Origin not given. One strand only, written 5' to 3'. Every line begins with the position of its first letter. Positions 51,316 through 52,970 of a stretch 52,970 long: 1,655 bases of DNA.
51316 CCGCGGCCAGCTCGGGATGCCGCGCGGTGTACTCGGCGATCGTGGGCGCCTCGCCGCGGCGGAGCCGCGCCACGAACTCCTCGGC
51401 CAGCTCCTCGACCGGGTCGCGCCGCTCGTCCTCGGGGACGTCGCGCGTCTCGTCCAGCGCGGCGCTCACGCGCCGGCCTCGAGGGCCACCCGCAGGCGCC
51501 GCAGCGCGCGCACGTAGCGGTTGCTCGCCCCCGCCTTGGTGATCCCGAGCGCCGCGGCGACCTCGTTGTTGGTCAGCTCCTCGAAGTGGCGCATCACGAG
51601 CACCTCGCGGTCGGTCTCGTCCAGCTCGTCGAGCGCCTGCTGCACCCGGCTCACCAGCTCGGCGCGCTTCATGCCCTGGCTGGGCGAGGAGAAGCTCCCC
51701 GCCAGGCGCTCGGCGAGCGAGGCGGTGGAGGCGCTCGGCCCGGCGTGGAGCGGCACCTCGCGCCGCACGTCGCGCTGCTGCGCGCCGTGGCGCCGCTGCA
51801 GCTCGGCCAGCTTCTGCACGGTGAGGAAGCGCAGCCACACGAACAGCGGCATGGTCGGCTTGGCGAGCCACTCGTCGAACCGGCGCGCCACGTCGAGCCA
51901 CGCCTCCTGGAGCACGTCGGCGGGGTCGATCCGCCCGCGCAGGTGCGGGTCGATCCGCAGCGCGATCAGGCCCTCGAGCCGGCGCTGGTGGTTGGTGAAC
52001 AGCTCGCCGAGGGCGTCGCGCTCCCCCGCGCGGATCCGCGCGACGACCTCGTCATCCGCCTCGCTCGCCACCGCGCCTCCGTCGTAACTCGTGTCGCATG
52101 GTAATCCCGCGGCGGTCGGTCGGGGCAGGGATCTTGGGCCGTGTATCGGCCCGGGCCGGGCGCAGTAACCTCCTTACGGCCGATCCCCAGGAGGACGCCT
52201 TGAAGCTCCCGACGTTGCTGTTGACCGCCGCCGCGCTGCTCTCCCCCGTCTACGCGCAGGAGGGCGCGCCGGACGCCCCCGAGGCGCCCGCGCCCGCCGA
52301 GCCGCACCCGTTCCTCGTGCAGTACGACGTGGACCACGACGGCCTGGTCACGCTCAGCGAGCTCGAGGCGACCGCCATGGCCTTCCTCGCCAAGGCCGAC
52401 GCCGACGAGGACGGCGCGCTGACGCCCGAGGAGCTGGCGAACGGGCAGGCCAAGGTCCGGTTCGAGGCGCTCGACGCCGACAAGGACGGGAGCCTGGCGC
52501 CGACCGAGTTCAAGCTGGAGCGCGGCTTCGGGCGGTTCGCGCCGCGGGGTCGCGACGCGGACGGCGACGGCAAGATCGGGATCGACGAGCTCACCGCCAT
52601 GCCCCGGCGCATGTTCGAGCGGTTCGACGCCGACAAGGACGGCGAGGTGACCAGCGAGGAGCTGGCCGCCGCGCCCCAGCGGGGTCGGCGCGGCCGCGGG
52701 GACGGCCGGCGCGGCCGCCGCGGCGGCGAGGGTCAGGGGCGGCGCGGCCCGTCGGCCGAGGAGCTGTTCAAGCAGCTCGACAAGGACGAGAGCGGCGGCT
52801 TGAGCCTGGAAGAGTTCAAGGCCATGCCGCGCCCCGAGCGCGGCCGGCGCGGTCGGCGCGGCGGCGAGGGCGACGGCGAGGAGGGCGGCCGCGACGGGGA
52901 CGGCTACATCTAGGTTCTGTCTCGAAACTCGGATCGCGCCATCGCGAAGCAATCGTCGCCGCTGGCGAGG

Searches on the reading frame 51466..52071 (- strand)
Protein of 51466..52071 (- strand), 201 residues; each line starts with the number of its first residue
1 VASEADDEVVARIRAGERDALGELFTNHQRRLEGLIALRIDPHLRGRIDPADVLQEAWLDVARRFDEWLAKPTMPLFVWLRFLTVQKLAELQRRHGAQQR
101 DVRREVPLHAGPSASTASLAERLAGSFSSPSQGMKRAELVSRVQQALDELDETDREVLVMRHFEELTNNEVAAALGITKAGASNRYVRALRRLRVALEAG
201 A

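Call 44: search_protein_families(library=pfam, proteins=[window:51466-52071:-], max_evalue=0.0001)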
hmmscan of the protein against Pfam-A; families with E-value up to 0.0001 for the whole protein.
window:51466-52071:- (201 aa): 3 families
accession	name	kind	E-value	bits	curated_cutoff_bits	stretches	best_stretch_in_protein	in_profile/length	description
PF04545.22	Sigma70_r4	-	1.6e-12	47.2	24.1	1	146-194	1-49/50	Sigma-70, region 4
PF08281.18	Sigma70_r4_2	-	1.1e-11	44.6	25.7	1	142-193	3-54/54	Sigma-70, region 4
PF07638.17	Sigma70_ECF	-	7.6e-06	26.4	21.1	1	9-186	7-172/185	ECF sigma factor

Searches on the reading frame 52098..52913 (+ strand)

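Call 44: search_protein_families(library=pfam, proteins=[window:52098-52913:+], max_evalue=0.0001)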
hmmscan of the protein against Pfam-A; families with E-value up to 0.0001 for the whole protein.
window:52098-52913:+ (271 aa): 5 families
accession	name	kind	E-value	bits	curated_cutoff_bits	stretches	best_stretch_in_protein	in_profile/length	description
PF13202.12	EF-hand_5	-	7.3e-27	92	25.9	0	222-243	3-24/25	EF hand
PF00036.39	EF-hand_1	-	4.2e-26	89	25.4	1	170-192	3-25/29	EF hand domain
PF13405.12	EF-hand_6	-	1.1e-24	84.2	25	0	221-245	3-27/30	EF-hand domain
PF13499.12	EF-hand_7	-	1.5e-20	73.8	30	2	170-243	5-65/67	EF-hand domain pair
PF13833.12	EF-hand_8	-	4.6e-07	29.9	28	0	222-243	29-50/54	EF-hand domain pair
